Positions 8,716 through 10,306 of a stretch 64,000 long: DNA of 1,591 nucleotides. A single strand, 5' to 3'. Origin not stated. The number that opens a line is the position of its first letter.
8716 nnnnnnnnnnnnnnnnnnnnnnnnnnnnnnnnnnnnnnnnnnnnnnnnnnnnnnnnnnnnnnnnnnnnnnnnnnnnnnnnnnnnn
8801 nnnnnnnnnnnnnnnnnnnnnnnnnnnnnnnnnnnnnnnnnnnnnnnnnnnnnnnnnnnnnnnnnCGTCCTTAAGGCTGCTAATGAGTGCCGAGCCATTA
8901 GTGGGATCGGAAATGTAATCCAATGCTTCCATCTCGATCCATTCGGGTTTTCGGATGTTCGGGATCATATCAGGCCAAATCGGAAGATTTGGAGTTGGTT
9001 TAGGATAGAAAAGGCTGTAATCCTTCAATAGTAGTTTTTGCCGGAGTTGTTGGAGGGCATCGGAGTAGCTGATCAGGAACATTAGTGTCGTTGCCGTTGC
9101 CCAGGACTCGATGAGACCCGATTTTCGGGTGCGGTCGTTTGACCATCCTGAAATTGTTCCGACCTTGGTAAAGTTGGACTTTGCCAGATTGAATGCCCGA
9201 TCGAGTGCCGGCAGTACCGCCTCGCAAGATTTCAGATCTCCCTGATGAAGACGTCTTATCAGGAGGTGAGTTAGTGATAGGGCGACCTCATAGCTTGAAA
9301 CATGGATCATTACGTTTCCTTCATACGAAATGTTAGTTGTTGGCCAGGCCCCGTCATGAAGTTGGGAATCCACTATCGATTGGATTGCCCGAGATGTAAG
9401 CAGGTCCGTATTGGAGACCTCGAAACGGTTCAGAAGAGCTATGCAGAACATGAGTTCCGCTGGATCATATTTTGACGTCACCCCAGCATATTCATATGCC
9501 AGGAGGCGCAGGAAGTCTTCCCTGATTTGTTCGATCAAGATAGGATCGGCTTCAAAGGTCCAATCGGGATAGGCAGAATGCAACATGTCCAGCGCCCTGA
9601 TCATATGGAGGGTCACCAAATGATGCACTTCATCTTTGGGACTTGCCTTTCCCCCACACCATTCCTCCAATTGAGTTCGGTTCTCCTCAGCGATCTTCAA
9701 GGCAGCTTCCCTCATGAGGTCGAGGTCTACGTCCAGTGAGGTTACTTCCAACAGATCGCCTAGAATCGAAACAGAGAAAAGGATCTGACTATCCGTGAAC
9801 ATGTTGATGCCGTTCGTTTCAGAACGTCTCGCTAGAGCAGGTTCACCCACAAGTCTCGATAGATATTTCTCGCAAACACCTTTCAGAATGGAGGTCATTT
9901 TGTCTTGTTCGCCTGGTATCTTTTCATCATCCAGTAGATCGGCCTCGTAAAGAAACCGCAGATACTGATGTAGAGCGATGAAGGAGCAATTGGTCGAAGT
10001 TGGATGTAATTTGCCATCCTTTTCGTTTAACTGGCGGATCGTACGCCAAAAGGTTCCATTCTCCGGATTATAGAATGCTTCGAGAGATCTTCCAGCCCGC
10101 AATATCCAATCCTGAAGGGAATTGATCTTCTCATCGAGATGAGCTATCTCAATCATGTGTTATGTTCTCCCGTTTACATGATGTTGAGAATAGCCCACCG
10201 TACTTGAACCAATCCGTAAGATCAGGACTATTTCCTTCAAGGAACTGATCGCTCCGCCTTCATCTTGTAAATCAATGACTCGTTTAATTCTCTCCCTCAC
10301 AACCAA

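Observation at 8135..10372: Orphan operon: small HTH-like ORF plus an alpha/alpha-toroid::classical-AAA fusion protein that I cannot place in any described system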

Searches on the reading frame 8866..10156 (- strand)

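Call 19: search_protein_representatives(protein=window:8866-10156:-)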
Query: 430 residues. Proteins with E-value up to 0.001 (for the whole library): 219; up to 1e-10: 116; up to 1e-30: 70. The best 150 are listed.
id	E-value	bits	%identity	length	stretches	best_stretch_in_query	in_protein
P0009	2.1e-110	386.3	47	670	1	7-429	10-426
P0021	2.3e-99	349.8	45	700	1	1-429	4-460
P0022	8.1e-96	338.2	41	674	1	6-428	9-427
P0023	1.0e-93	331.2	42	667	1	3-429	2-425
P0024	7.7e-92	325.1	42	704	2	2-414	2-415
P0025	1.8e-90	320.6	44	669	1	2-378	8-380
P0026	2.1e-86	307.1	41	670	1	5-429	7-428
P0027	3.6e-86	306.4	44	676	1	7-429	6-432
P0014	1.9e-84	300.7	40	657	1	1-427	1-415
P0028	4.7e-81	289.5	41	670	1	2-425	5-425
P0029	2.0e-79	284.2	41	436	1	3-429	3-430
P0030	3.9e-78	279.9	40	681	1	7-430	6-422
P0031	5.2e-77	276.2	38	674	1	2-429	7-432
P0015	2.3e-75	270.8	39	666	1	10-423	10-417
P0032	2.9e-74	267.2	37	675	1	6-428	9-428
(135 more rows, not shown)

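Call 34: search_solved_structures(query=A2, max_evalue=1)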
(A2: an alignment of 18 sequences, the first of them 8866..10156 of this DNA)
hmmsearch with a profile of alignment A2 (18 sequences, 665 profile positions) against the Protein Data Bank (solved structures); distinct sequences matched with E-value up to 1: 360 (the best 60 are shown).
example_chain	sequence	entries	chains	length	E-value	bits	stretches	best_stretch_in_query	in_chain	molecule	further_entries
7wd3_A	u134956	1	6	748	1.7e-31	112.3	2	444-612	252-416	ATPase family gene 2 protein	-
7nku_A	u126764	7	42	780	1.9e-31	112.1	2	444-612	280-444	ATPase family gene 2 protein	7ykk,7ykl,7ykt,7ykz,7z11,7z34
7wbb_A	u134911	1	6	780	3.6e-30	107.9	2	444-612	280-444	AFG2 isoform 1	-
5vc7_A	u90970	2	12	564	5.1e-27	97.5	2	445-591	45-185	VCP-like ATPase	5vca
5g4g_A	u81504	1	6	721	1.2e-26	96.3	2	445-591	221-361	VCP-LIKE ATPASE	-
5g4f_A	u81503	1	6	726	1.2e-26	96.3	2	445-591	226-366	VCP-LIKE ATPASE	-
7wub_C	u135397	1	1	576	2.1e-26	95.5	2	444-606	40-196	Transitional endoplasmic reticulum ATPase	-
7wub_D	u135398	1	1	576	2.2e-26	95.4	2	444-606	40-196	Transitional endoplasmic reticulum ATPase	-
6mck_A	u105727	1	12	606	2.7e-26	95.1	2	444-606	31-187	Transitional endoplasmic reticulum ATPase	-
7rlh_A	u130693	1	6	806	4.9e-26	94.3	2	444-605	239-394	Transitional endoplasmic reticulum ATPase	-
7rlg_A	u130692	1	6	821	5.3e-26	94.2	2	444-605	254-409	Transitional endoplasmic reticulum ATPase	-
7rlj_A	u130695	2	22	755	5.6e-26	94.1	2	444-606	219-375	Transitional endoplasmic reticulum ATPase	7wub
8yka_A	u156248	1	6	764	5.8e-26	94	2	444-605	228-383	Transitional endoplasmic reticulum ATPase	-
7y4w_A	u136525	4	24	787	6.5e-26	93.9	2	444-605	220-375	Transitional endoplasmic reticulum ATPase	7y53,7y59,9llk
7bp8_A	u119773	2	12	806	7e-26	93.8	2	444-605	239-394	Transitional endoplasmic reticulum ATPase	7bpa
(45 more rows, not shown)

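Call 39: predict_structure(alignment_id=A2)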
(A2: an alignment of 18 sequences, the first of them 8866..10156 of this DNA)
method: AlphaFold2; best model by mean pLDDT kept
length: 430 residues; sequences in the alignment: 18
mean_pLDDT: 87.7   pTM: 0.90
mean pLDDT of the five models: 87.7, 87.4, 85.3, 85.1, 82.9
residues with pLDDT >= 90: 258; 70-90: 142; 50-70: 21; < 50: 9
segments of 3 or more residues with pLDDT < 50: 274-282
pLDDT, mean of each block of 10 residues (from residue 1): 90 96 95 92 72 95 95 81 91 97 94 86 96 90 95 97 93 87 95 90 91 93 86 92 86 92 92 53 66 95 89 95 94 90 80 95 96 88 61 80 74 76 82
secondary structure, 60 per line:
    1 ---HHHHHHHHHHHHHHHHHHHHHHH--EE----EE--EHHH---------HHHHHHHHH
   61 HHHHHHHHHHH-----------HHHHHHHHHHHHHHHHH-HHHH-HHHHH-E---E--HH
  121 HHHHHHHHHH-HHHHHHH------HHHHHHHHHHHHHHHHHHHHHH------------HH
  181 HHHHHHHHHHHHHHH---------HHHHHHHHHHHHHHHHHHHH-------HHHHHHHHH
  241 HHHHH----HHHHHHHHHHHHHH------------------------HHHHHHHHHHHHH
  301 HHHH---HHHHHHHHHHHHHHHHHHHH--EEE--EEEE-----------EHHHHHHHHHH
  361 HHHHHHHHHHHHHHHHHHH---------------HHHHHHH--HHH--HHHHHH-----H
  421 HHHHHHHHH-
elements in order: H4-26 H52-71 H83-99 H101-104 H106-110 H119-130 H132-138 H145-166 H179-195 H205-224 H232-245 H250-263 H288-304 H308-327 E330-332 E335-338 H351-379 H395-401 H409-414 H420-429
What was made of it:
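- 9017..10156 (-): N-terminal (alpha/alpha)6 toroid domain, aa 1-380, an undescribed family. AF2 pLDDT 87.7, pTM 0.90, 12 long helices (call 39).
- On Terpenoid cyclase/prenyltransferase-like alpha/alpha toroid: The AF2 model has pLDDT 87.7 and twelve long helices (call 39).
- Checked: The N-terminal alpha/alpha toroid is supported by AlphaFold2 (pLDDT 87.7, pTM 0.90, twelve long helices; call 39).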

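Call 41: fold_search(model_id=the predicted structure, library=pdb)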
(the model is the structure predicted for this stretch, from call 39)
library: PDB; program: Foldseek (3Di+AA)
matches with E <= 10: 632; with E <= 0.001: 0
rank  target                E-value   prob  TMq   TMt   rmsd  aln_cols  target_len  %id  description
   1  4d4c_A                1.6e-03  1.00  0.48  0.59   6.4       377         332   12  The catalytic domain, BcGH76, of Bacillus circulans Aman6 in complex with 1,6-ManDMJ (released 2015-03-25)
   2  2rgk_A                1.7e-03  1.00  0.46  0.48   8.3       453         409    9  Functional annotation of Escherichia coli yihS-encoded protein (released 2008-08-26)
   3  2afa_A                2.1e-03  1.00  0.48  0.50   8.1       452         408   10  Crystal Structure of putative NAG isomerase from Salmonella typhimurium (released 2005-08-16)
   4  8paj_A                2.5e-03  1.00  0.41  0.50   8.0       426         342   13  Crystal Structure of a Squalene-Hopene cyclase from Archangium gephyra (released 2024-06-26)
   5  8paj_B                3.0e-03  1.00  0.42  0.50   8.3       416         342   13  Crystal Structure of a Squalene-Hopene cyclase from Archangium gephyra (released 2024-06-26)
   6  4d4a_B                3.3e-03  1.00  0.48  0.58   6.5       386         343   12  Structure of the catalytic domain (BcGH76) of the Bacillus circulans GH76 alpha mannanase, Aman6. (released 2015-03-25)
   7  6zbm                  3.4e-03  1.00  0.48  0.59   6.5       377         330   12  Structure of the D125N mutant of the catalytic domain of the Bacillus circulans alpha-1,6 Mannanase in complex with an a (released 2021-04-28)
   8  8pak_A                3.6e-03  1.00  0.43  0.51   8.2       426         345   12  Crystal Structure of a Squalene-Hopene Cyclase from Cystobacter fuscus (released 2024-06-26)
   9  3pmm                  4.5e-03  1.00  0.37  0.40   9.2       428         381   10  The crystal structure of a possible member of GH105 family from Klebsiella pneumoniae subsp. pneumoniae MGH 78578 (released 2010-12-29)
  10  5agd_A                4.6e-03  1.00  0.48  0.58   6.5       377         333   11  An inactive (D125N) variant of the catalytic domain, BcGH76, of Bacillus circulans Aman6 in complex with alpha-1,6-man (released 2015-03-25)
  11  6zbx_A                5.5e-03  1.00  0.46  0.56   6.7       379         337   12  Structure of the catalytic domain of the Bacillus circulans alpha-1,6 Mannanase in complex with an alpha-1,6- alpha-ma (released 2021-04-28)
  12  5m77_A                5.8e-03  1.00  0.47  0.58   6.5       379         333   12  a GH76 family enzyme structure (released 2017-08-09)
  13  4bok                  5.8e-03  1.00  0.48  0.57   6.6       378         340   12  Crystal structure of Bacillus circulans TN-31 Aman6 (released 2014-05-28)
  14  3qwt_A                6.8e-03  1.00  0.37  0.41   8.8       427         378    9  The crystal structure of a possible member of GH105 family from Salmonella enterica subsp. enterica serovar Paratyphi  (released 2011-06-15)
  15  6zbw_B                6.8e-03  1.00  0.35  0.41   9.2       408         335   13  Structure of the D125N mutant of the catalytic domain of the Bacillus circulans alpha-1,6 Mannanase in complex with an (released 2021-04-28)
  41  2sqc_A                2.3e-02  0.98  0.35  0.25  17.4       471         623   12  SQUALENE-HOPENE CYCLASE FROM ALICYCLOBACILLUS ACIDOCALDARIUS (released 1999-04-27)
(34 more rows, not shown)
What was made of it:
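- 9017..10156 (-): Foldseek hits are all alpha/alpha barrels (call 41).
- On Terpenoid cyclase/prenyltransferase-like alpha/alpha toroid: All top Foldseek PDB hits are alpha/alpha barrels, including SHC 8paj/8pak, OSC and C3d (call 41).
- Checked: They are weak (best E 1.6e-3, TM 0.48-0.59; call 41).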

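Call 45: find_related_loci(query=A2, collection=genome_contigs, flank=8000)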
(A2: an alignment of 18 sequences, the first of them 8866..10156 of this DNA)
Query A2 (430 aa) in genome_contigs; peptide patterns used: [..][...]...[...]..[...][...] (x = any residue, [..] = any of these).
22 stretches matched a pattern; 5 encode a relative of the query (tblastn E <= 1e-3); 5 distinct loci.
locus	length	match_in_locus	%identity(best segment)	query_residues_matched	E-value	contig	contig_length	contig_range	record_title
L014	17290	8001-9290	90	1-430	0e+0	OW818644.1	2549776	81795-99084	metagenome genome assembly, chromosome: 1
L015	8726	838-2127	87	1-430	0e+0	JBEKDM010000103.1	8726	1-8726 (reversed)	MAG: Methanomassiliicoccales archaeon isolate SPRUCE 183 SPRUCE_183_104, whole genome shotgun sequence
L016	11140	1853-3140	51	1-430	2e-131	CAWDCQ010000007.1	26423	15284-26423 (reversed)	MAG: uncultured Methanomassiliicoccales archaeon isolate MFD04780.bin.2.98 genome assembly, contig: contig_107248, whole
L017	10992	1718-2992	46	1-429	6e-122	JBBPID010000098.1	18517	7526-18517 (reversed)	MAG: Acidobacteriota bacterium isolate BPF5-02-03_bin_1 NODE_104_length_18517_cov_9.409652, whole genome shotgun sequenc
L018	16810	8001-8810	32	177-430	2e-36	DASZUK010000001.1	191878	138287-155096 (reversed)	MAG TPA_asm: Acidimicrobiales bacterium isolate SMAG_U6102 k141_44725, whole genome shotgun sequence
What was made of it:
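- Tried and rejected: The genome_contigs scan returned only 5 loci because it relied on a single peptide pattern (call 45).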

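Call 48: search_protein_families(library=padloc, proteins=[L018:7209-9662:+, L018:6136-7167:+], max_evalue=0.01)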
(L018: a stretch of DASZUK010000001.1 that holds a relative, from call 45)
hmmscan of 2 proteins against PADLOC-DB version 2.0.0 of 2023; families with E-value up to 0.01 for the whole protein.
L018:7209-9662:+ (817 aa): 9 families
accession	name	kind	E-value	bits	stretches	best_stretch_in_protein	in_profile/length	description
PDLC04232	IetA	-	3.4e-12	44.4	1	550-731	115-286/330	-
PDLC02196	IetA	-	1e-08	33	1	552-708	123-269/374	-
PDLC02195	IetA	-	1.6e-08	32.3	1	551-730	137-305/395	-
PDLC04231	IetA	-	3.6e-06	25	1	548-694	114-250/262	-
PDLC00915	TRIP13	-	3.1e-05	21.5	1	522-721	36-242/302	TRIP13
PDLC03920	MkoA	-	7.8e-05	19.1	1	554-573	634-653/1112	-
PDLC03924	MkoC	-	0.00027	17.1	1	554-569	269-284/1136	-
PDLC04140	mad8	-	0.00088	16.9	1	551-579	27-52/314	mads_8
PDLC04790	PDC-S01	-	0.0054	13.5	1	534-583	10-59/422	-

L018:6136-7167:+ (343 aa): 0 families

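Call 49: search_protein_families(library=ncbifam, proteins=[L018:6136-7167:+], max_evalue=0.01)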
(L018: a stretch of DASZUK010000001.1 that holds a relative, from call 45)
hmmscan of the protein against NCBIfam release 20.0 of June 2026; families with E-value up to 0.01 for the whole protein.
L018:6136-7167:+ (343 aa): 0 families

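Call 79: search_solved_structures(query=A5, max_evalue=10, show_alignments=2)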
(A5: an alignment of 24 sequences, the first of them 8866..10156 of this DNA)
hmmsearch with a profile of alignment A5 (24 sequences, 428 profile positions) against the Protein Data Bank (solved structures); distinct sequences matched with E-value up to 10: 8.
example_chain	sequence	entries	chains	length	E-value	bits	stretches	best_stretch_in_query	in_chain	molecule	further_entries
2sqc_A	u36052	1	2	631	0.007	18.3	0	242-269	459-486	SQUALENE-HOPENE CYCLASE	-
3sqc_A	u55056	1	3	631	0.0071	18.3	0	242-269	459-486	SQUALENE--HOPENE CYCLASE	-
1gsz_A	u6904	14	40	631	0.008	18.1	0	242-269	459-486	SQUALENE--HOPENE CYCLASE | SQUALENE-HOPENE CYCLASE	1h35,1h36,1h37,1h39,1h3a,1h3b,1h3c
8j5z_A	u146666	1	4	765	0.28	13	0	246-271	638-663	Terpene cyclase/mutase family member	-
3ivp_A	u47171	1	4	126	0.36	12.6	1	74-137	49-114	Putative transposon-related DNA-binding protein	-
8ih5_F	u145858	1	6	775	0.41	12.5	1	235-281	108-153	Syn-copalyl diphosphate synthase, chloroplastic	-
8i6p_B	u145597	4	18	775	0.41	12.5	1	235-281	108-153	Syn-copalyl diphosphate synthase, chloroplastic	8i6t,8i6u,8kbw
6vpt_A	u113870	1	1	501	1.5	10.6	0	243-268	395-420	Cyclase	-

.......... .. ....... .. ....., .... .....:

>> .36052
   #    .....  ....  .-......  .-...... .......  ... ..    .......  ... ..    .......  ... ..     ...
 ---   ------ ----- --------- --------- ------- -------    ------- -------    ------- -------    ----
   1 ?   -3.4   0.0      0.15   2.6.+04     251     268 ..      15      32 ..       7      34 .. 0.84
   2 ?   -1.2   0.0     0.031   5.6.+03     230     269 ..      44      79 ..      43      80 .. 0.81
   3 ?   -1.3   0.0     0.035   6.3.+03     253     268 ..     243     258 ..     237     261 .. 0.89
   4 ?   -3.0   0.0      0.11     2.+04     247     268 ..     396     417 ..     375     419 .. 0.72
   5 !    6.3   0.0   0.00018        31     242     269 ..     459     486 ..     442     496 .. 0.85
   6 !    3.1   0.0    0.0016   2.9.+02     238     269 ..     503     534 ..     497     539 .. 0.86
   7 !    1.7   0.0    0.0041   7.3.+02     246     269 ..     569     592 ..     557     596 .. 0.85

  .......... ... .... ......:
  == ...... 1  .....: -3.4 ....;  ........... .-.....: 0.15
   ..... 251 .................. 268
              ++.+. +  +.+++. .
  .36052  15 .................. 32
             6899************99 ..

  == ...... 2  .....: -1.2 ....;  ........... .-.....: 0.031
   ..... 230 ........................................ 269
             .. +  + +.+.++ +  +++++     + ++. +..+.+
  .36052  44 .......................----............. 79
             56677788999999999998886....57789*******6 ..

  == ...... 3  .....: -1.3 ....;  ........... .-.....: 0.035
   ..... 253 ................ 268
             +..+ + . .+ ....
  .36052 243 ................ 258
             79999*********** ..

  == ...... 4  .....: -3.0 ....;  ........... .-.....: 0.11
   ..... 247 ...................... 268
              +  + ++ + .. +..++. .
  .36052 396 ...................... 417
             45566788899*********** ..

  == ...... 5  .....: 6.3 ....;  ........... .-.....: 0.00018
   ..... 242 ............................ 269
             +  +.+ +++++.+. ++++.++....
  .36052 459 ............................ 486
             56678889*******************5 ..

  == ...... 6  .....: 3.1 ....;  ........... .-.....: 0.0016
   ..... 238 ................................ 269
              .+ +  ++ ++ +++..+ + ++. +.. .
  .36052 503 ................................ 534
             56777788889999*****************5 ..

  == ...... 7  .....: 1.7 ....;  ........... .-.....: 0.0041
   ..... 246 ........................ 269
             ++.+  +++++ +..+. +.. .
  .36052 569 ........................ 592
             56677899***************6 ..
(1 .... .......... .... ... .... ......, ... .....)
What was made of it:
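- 9341..9409 (-): Single QW-type repeat (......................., aa 250-272). The segment aligns to the QW repeats of squalene-hopene cyclase 2sqc, whole-sequence E 0.007 (call 79).
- On Terpenoid cyclase/prenyltransferase-like alpha/alpha toroid: One repeat (aa 250-272) aligns to the SHC QW repeats, whole-sequence E 0.007 (call 79).
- Checked: It aligns to the QW repeats of squalene-hopene cyclase (call 79).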

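Call 84: fold_search(model_id=the predicted structure, library=viral)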
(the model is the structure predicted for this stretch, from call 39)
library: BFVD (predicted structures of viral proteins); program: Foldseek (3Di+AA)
matches with E <= 10: 210; with E <= 0.001: 0
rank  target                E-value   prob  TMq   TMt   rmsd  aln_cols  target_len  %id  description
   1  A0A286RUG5            7.9e-02  0.13  0.12  0.12  20.2       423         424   10  Envelope protein UL43 [Beluga whale alphaherpesvirus 1]
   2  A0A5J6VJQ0            8.3e-02  0.99  0.43  0.50   8.2       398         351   10  glucan 1,4-alpha-glucosidase [Megaviridae environmental sample]
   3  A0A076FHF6            1.4e-01  0.87  0.36  0.33  10.5       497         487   10  Putative unsaturated glucuronyl hydrolase [Aureococcus anophagefferens virus]
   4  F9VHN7                1.5e-01  0.82  0.18  0.15   8.8       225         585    7  (no name in the UniProt tables at hand)
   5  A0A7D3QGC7            2.0e-01  0.09  0.12  0.11  20.4       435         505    9  (no name in the UniProt tables at hand)
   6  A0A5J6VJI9            2.9e-01  0.07  0.13  0.10  25.1       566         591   10  Uncharacterized protein [Megaviridae environmental sample]
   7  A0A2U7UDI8            4.2e-01  0.08  0.15  0.12  25.0       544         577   11  Uncharacterized protein [Pandoravirus neocaledonia]
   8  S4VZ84                4.8e-01  0.13  0.18  0.15  29.3       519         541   11  F-box domain containing protein [Pandoravirus salinus]
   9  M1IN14                4.8e-01  0.06  0.10  0.10  30.5       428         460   12  (no name in the UniProt tables at hand)
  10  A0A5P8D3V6            5.0e-01  0.21  0.20  0.09  13.4       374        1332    9  (no name in the UniProt tables at hand)
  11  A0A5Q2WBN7            5.3e-01  0.16  0.23  0.13  30.7       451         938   11  (no name in the UniProt tables at hand)
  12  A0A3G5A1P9            5.7e-01  0.57  0.33  0.40  11.6       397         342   10  Glycogen debranching enzyme alpha-1,6-glucosidase [Harvfovirus sp.]
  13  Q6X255                6.0e-01  0.07  0.12  0.13  18.4       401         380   11  UL43 virion protein (Membrane) [Bovine alphaherpesvirus 5]
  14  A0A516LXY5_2          6.8e-01  0.04  0.11  0.06  23.9       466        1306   13  (no name in the UniProt tables at hand)
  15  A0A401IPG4            8.8e-01  0.08  0.15  0.10  18.7       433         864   13  Wsv244-like protein [Penaeus monodon endogenous nimavirus]
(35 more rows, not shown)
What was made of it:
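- Tried and rejected: BFVD gave nothing meaningful (call 84).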

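Call 88: search_dna_similar(query=window:8866-10156:-, collection=plasmids, mode=protein, max_evalue=0.001, max_rows=15)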
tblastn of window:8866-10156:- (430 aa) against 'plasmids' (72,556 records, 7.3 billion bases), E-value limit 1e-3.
Records with a match: 1; places in all: 1; records where one place covers at least 80% of the query: 0.
Best place of each record, by identity: <60% 1.
By first word of the organism name: Parabacteroides 1.
By predicted mobility (MOB-suite, as given by PLSDB): non-mobilizable 1.
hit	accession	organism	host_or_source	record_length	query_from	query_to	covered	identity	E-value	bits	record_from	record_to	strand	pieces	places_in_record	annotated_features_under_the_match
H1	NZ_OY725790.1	Parabacteroides distasonis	-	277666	230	364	31%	28.8%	2e-6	58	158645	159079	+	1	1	ATP-binding protein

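Call 89: search_dna_similar(query=window:8866-10156:-, collection=phages, mode=protein, max_evalue=0.001, max_rows=15)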
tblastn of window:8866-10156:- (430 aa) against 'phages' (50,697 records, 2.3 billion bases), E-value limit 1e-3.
No match.
